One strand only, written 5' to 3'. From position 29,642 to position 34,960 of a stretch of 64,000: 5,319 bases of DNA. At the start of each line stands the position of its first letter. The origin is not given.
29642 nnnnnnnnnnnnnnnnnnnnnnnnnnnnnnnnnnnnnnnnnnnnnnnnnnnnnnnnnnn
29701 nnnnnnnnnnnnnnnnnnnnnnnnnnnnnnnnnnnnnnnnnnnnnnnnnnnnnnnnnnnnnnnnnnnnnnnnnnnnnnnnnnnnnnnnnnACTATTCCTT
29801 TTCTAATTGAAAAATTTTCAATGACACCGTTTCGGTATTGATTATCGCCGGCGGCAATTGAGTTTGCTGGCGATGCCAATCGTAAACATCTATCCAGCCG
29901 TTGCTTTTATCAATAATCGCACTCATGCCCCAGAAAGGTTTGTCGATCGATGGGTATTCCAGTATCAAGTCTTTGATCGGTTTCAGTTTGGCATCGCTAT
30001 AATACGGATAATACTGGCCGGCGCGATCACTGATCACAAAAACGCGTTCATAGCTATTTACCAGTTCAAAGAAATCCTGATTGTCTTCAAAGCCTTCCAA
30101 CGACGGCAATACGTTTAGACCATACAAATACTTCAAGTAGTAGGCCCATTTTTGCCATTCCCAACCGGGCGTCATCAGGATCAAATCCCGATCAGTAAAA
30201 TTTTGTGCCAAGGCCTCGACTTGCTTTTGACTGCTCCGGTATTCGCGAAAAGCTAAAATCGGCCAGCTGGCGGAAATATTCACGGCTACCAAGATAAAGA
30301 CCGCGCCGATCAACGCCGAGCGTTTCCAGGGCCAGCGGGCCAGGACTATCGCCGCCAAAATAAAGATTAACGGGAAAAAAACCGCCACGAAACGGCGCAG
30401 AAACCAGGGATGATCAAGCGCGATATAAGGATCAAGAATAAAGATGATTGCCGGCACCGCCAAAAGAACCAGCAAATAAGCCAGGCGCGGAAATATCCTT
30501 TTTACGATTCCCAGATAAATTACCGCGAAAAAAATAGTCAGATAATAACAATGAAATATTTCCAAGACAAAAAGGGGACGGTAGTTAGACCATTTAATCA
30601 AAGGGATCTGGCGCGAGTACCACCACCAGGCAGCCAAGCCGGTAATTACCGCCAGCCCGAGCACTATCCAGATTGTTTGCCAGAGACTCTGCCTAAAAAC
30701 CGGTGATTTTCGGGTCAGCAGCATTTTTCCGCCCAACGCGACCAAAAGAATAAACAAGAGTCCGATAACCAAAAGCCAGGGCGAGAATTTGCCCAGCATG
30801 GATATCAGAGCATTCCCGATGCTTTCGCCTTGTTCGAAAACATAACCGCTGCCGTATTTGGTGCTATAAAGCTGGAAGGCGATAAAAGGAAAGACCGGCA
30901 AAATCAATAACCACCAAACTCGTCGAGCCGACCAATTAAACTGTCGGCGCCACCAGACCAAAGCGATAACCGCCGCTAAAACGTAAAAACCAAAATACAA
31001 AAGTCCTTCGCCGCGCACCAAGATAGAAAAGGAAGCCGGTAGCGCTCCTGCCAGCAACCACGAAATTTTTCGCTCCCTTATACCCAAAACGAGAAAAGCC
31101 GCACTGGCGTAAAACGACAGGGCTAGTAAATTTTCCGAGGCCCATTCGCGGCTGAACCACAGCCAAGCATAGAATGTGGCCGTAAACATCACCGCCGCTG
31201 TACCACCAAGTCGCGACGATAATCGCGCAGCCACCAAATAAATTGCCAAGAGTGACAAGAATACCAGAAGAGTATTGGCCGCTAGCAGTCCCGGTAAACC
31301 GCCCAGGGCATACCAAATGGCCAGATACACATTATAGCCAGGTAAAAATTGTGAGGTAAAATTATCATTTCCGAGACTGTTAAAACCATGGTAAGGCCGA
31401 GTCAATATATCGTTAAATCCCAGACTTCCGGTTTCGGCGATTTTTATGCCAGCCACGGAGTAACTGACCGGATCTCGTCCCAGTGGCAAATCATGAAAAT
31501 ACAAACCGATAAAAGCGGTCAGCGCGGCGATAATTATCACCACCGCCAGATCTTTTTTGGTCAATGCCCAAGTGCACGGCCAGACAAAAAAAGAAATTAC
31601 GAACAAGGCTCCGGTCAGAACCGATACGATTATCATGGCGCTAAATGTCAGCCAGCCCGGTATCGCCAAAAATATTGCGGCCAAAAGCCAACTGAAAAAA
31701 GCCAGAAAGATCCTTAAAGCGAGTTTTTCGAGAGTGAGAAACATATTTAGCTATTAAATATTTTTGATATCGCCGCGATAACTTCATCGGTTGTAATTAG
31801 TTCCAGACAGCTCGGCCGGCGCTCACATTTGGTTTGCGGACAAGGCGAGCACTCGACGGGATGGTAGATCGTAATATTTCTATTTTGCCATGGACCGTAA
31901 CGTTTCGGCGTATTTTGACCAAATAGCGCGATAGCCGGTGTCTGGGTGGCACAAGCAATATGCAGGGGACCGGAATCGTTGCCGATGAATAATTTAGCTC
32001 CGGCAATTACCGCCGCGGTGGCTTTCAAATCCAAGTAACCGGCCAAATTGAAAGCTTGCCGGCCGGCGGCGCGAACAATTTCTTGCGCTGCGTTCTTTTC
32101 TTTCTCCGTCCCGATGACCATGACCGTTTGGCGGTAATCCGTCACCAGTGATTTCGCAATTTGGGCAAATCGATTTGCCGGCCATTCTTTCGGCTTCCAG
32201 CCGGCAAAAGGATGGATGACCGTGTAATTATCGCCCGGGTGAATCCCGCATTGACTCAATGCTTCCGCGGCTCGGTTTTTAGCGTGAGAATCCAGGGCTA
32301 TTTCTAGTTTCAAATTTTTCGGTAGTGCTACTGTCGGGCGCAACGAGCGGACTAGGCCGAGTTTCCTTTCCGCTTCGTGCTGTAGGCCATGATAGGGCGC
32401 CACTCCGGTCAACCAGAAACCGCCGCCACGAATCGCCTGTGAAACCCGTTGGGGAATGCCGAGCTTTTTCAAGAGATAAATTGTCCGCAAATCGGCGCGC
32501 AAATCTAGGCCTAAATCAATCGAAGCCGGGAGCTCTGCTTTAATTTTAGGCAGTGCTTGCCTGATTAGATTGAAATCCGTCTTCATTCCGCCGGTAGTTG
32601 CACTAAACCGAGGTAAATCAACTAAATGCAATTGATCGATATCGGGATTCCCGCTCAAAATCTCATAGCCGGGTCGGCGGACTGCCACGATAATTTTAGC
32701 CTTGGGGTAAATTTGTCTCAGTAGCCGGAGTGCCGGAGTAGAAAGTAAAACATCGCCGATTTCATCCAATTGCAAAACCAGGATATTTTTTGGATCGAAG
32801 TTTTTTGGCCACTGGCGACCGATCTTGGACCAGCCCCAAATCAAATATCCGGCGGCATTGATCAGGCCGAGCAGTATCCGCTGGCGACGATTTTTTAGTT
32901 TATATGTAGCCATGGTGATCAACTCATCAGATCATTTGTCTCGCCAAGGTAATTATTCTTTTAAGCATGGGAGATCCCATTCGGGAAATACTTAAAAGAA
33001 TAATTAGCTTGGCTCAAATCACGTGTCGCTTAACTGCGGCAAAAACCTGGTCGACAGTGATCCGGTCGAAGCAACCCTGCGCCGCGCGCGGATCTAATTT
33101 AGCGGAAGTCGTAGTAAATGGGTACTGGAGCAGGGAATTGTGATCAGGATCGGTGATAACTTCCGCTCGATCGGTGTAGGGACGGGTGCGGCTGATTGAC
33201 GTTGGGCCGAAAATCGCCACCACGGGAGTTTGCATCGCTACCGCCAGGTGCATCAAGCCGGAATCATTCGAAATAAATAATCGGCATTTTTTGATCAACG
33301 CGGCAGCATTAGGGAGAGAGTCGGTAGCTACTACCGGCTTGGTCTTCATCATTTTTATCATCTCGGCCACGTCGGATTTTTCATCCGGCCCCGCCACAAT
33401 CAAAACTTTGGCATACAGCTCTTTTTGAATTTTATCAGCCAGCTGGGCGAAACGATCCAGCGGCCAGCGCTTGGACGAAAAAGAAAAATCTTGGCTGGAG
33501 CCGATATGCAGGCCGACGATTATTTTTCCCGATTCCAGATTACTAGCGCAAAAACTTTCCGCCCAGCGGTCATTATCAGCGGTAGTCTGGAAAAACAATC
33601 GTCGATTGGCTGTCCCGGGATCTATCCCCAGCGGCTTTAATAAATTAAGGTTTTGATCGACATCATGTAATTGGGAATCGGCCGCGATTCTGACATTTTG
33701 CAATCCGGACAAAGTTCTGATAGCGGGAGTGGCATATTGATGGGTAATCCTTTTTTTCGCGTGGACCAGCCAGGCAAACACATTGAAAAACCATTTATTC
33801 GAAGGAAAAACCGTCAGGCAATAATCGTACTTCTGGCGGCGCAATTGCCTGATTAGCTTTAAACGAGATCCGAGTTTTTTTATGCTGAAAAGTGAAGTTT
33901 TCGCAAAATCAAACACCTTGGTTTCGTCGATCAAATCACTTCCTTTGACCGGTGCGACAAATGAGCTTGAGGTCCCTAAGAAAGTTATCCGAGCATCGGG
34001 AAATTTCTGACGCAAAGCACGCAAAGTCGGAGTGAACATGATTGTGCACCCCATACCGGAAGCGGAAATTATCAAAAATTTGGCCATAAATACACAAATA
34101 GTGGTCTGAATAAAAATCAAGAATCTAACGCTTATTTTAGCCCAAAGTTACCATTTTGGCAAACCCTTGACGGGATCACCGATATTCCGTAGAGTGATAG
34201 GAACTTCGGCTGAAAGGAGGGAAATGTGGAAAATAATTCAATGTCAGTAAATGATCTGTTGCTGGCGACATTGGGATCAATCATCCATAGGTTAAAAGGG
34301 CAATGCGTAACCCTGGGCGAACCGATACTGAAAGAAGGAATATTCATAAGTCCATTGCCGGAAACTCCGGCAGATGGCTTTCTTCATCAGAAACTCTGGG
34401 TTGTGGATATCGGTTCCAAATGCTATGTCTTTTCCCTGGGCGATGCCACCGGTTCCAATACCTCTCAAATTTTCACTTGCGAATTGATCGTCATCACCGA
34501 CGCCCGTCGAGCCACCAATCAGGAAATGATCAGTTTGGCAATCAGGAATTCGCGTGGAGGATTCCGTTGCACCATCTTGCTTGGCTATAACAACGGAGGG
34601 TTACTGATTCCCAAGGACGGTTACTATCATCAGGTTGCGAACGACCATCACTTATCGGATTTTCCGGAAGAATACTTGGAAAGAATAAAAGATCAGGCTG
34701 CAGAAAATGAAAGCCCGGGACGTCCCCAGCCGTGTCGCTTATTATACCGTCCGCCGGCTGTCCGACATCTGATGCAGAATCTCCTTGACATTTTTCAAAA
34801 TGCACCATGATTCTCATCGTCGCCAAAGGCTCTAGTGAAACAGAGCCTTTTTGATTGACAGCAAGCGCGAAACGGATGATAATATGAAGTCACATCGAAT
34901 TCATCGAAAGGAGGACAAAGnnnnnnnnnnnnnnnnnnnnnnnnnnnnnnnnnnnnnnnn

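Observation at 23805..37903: Four GT9 heptosyltransferase-like genes with gmhA-hldA-gmhB but no adenylyltransferase or epimerase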

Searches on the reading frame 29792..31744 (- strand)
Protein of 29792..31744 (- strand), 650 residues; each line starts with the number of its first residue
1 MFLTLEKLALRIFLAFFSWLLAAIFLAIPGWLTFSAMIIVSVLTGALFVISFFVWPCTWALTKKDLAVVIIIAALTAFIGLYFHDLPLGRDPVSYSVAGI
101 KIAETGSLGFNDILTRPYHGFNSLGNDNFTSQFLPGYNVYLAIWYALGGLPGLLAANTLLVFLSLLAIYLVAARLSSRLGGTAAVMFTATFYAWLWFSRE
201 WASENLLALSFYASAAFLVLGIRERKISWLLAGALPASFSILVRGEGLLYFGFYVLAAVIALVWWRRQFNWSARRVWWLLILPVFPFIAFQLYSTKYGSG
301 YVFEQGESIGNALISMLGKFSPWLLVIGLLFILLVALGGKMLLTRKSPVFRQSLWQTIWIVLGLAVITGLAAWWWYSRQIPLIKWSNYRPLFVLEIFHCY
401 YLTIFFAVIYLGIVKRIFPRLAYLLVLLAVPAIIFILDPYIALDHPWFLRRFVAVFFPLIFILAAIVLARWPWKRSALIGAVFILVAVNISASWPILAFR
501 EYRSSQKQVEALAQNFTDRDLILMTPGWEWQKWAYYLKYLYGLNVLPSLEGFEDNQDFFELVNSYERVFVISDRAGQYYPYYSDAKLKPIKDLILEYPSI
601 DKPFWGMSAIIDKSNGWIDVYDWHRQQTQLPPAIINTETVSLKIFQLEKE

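Call 4: search_protein_families(library=pfam, proteins=[window:29792-31744:-])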
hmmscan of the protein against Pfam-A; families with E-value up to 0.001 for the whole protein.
window:29792-31744:- (650 aa): 0 families

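Call 24: search_protein_families(library=ncbifam, proteins=[window:29792-31744:-], max_evalue=0.01)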
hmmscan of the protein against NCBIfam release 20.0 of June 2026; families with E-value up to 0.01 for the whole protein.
window:29792-31744:- (650 aa): 1 family
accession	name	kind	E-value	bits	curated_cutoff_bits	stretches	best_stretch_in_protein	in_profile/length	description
NF047440.1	LA3751_2_3_fam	subfamily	8.3e-05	21.6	200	1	119-518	66-405/460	LA_3751/LA_3752 family putative glycosyltransferase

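Call 43: search_protein_families(library=phrogs, proteins=[window:29792-31744:-], max_evalue=0.01)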
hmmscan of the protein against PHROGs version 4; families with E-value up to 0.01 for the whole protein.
window:29792-31744:- (650 aa): 0 families

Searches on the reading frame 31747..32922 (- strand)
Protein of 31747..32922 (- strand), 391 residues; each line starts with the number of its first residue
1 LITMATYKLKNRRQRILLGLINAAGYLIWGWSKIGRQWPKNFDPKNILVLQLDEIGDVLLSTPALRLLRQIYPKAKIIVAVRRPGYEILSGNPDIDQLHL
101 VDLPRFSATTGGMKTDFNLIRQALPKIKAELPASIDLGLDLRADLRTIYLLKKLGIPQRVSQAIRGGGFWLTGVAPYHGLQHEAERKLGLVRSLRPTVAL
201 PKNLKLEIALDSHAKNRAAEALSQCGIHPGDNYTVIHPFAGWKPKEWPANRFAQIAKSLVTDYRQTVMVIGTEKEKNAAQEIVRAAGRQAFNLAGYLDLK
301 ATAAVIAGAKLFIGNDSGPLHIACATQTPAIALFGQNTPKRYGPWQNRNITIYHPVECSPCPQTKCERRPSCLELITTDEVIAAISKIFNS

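Call 4: search_protein_families(library=pfam, proteins=[window:31747-32922:-])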
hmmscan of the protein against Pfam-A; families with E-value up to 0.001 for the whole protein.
window:31747-32922:- (391 aa): 1 family
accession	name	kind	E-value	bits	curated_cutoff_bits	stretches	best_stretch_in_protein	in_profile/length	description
PF01075.23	Glyco_transf_9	-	1.6e-35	123.1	22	1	135-367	13-242/247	Glycosyltransferase family 9 (heptosyltransferase)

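Call 9: search_protein_families(library=ncbifam, proteins=[window:31747-32922:-], max_evalue=0.01)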
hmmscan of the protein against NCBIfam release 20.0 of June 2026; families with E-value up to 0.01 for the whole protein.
window:31747-32922:- (391 aa): 7 families
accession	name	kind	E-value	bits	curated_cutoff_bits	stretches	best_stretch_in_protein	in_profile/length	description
TIGR02201.1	heptsyl_trn_III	equivalog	4e-38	131.3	170.2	1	47-389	2-343/344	putative lipopolysaccharide heptosyltransferase III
NF007742.0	PRK10422.1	equivalog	7e-37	127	467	1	44-390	5-344/352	lipopolysaccharide core heptosyltransferase RfaQ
TIGR02195.1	heptsyl_trn_II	equivalog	9.6e-32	110.4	134.6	1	215-388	158-337/339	lipopolysaccharide heptosyltransferase II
TIGR02193.1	heptsyl_trn_I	equivalog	1.4e-24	86.9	185.3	1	46-351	1-298/320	lipopolysaccharide heptosyltransferase I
NF008162.0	PRK10916.1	equivalog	4.5e-18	65.5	569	1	238-348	187-301/348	ADP-heptose--LPS heptosyltransferase RfaF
NF008204.0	PRK10964.1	equivalog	4.6e-10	39.1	437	1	231-351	178-296/322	lipopolysaccharide heptosyltransferase RfaC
TIGR04414.1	hepto_Aah_TibC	equivalog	0.0087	15.1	200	0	232-387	205-373/374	autotransporter strand-loop-strand O-heptosyltransferase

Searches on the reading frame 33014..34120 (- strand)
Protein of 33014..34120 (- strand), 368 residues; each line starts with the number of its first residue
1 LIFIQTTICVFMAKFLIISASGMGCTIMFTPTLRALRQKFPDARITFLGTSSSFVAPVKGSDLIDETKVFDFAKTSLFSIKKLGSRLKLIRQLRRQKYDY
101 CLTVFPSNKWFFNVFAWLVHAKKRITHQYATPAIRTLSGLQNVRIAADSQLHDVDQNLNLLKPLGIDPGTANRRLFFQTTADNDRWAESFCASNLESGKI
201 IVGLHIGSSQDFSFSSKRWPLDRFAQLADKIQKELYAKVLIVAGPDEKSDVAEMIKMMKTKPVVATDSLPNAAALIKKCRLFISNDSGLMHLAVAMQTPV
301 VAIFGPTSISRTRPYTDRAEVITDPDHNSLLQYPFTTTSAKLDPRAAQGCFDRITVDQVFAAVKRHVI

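Call 4: search_protein_families(library=pfam, proteins=[window:33014-34120:-])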
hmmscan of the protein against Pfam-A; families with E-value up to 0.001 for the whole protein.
window:33014-34120:- (368 aa): 1 family
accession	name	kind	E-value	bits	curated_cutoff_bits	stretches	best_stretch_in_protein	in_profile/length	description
PF01075.23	Glyco_transf_9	-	8.2e-35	120.7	22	1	86-324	1-229/247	Glycosyltransferase family 9 (heptosyltransferase)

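Call 9: search_protein_families(library=ncbifam, proteins=[window:33014-34120:-], max_evalue=0.01)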
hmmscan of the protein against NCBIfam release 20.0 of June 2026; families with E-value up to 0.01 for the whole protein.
window:33014-34120:- (368 aa): 7 families
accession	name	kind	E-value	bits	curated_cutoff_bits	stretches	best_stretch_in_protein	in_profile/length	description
TIGR02201.1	heptsyl_trn_III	equivalog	5.4e-40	137.5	170.2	1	16-365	3-341/344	putative lipopolysaccharide heptosyltransferase III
TIGR02195.1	heptsyl_trn_II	equivalog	5.7e-32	111.2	134.6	1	14-365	1-336/339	lipopolysaccharide heptosyltransferase II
NF007742.0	PRK10422.1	equivalog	2e-29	102.5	467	1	13-322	6-306/352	lipopolysaccharide core heptosyltransferase RfaQ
TIGR02193.1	heptsyl_trn_I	equivalog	1.4e-25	90.2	185.3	1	15-323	2-300/320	lipopolysaccharide heptosyltransferase I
NF008162.0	PRK10916.1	equivalog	2.3e-21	76.4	569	1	180-322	161-305/348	ADP-heptose--LPS heptosyltransferase RfaF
NF008204.0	PRK10964.1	equivalog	5.3e-09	35.6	437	1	195-325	175-300/322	lipopolysaccharide heptosyltransferase RfaC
TIGR04372.1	glycosyl_04372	domain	0.007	15.8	45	0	275-304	82-111/207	TIGR04372 family glycosyltransferase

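Call 84: search_solved_structures(query=window:33014-34087:-, max_evalue=0.01, show_alignments=3)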
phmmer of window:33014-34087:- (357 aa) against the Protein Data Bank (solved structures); distinct sequences matched with E-value up to 0.01: 5.
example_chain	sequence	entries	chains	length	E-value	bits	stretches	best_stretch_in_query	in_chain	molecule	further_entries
3tov_A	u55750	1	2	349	1.5e-27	99.7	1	10-314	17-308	Glycosyl transferase family 9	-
1psw_A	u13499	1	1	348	2.5e-15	59.5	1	191-311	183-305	ADP-HEPTOSE LPS HEPTOSYLTRANSFERASE II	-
2gt1_A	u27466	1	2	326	0.00015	24.1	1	185-310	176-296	Lipopolysaccharide heptosyltransferase-1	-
6dfe_A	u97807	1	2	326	0.00015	24.1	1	185-310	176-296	ADP-heptose--LPS heptosyltransferase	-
2h1f_A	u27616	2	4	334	0.00016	24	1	185-311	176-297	Lipopolysaccharide heptosyltransferase-1 | Lipopolysaccharide heptosyltransferase 1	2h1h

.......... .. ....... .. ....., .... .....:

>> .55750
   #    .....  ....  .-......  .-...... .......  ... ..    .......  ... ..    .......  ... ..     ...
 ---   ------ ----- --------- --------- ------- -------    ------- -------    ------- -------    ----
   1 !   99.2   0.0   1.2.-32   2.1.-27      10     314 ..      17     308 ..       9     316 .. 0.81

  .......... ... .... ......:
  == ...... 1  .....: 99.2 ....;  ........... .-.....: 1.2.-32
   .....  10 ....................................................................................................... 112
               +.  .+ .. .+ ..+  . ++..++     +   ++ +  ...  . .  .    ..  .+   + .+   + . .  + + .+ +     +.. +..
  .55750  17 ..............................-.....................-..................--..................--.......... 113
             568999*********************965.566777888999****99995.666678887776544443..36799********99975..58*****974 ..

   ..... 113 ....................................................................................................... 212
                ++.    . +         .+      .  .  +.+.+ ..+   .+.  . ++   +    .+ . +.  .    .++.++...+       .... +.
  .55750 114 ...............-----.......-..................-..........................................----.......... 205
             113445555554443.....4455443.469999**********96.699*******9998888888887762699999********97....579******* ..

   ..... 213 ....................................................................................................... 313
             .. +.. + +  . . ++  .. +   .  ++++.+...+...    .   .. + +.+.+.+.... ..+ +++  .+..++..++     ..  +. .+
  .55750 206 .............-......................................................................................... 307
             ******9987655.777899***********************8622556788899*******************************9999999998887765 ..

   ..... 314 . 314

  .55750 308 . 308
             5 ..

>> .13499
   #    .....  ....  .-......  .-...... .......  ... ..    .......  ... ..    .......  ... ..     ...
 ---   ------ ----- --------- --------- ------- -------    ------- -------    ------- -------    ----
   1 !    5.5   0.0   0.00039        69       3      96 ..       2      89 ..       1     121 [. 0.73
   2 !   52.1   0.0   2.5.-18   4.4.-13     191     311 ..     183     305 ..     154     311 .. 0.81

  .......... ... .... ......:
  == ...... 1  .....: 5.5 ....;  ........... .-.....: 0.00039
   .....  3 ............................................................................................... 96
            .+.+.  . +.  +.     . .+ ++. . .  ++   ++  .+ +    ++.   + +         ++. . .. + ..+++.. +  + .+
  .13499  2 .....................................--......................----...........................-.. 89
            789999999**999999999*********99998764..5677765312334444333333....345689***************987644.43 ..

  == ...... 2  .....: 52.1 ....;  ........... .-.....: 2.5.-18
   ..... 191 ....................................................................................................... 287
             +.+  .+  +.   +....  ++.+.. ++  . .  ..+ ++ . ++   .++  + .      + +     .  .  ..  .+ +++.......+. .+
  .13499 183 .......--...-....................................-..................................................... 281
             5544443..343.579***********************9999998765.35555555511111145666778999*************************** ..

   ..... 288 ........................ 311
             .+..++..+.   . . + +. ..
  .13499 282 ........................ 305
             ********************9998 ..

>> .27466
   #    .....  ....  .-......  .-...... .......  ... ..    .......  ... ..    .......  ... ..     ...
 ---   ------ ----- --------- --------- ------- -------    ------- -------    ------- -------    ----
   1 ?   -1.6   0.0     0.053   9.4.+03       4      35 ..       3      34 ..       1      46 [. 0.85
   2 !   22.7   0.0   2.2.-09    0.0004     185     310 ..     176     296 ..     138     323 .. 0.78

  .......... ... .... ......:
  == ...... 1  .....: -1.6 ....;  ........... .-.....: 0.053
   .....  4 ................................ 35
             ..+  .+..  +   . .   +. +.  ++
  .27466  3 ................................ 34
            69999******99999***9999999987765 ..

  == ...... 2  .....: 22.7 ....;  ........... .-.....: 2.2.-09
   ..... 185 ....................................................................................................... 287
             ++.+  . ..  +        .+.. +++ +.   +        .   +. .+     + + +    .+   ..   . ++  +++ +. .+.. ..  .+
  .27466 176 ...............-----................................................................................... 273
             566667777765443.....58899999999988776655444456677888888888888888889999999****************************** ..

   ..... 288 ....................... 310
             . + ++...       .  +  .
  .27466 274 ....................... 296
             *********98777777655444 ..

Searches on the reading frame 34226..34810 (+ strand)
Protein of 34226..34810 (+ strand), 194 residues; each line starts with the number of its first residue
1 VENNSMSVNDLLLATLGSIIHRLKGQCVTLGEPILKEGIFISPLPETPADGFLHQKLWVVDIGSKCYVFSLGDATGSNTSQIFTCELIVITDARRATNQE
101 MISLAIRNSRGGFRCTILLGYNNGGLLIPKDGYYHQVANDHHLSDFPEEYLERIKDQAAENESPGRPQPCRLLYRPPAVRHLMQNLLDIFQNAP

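Call 4: search_protein_families(library=pfam, proteins=[window:34226-34810:+])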
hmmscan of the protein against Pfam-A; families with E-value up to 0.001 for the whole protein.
window:34226-34810:+ (194 aa): 0 families

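Call 9: search_protein_families(library=ncbifam, proteins=[window:34226-34810:+], max_evalue=0.01)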
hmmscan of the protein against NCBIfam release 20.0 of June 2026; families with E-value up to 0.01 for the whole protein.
window:34226-34810:+ (194 aa): 0 families

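Call 43: search_protein_families(library=phrogs, proteins=[window:34226-34810:+], max_evalue=0.01)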
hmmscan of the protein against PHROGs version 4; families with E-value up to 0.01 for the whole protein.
window:34226-34810:+ (194 aa): 0 families

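Call 44: search_protein_families(library=padloc, proteins=[window:34226-34810:+], max_evalue=0.01)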
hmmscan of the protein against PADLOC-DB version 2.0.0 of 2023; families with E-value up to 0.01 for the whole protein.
window:34226-34810:+ (194 aa): 0 families

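Call 80: predict_structure(protein=window:34241-34810:+)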
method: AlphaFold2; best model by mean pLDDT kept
length: 189 residues; sequences in the alignment: 1
mean_pLDDT: 34.1   pTM: 0.21
mean pLDDT of the five models: 34.1, 33.0, 31.9, 31.2, 30.1
residues with pLDDT >= 90: 0; 70-90: 0; 50-70: 0; < 50: 189
segments of 3 or more residues with pLDDT < 50: 1-189
pLDDT, mean of each block of 10 residues (from residue 1): 34 36 27 29 34 37 36 30 34 35 34 33 35 35 43 36 31 35 34
secondary structure, 60 per line:
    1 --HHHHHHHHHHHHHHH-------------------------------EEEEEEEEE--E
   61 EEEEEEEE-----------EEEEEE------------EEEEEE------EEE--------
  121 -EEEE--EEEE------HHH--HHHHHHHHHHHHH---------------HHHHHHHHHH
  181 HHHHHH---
elements in order: H3-17 E49-57 E60-68 E80-85 E98-103 E110-112 E122-125 E128-131 H143-155 H171-186
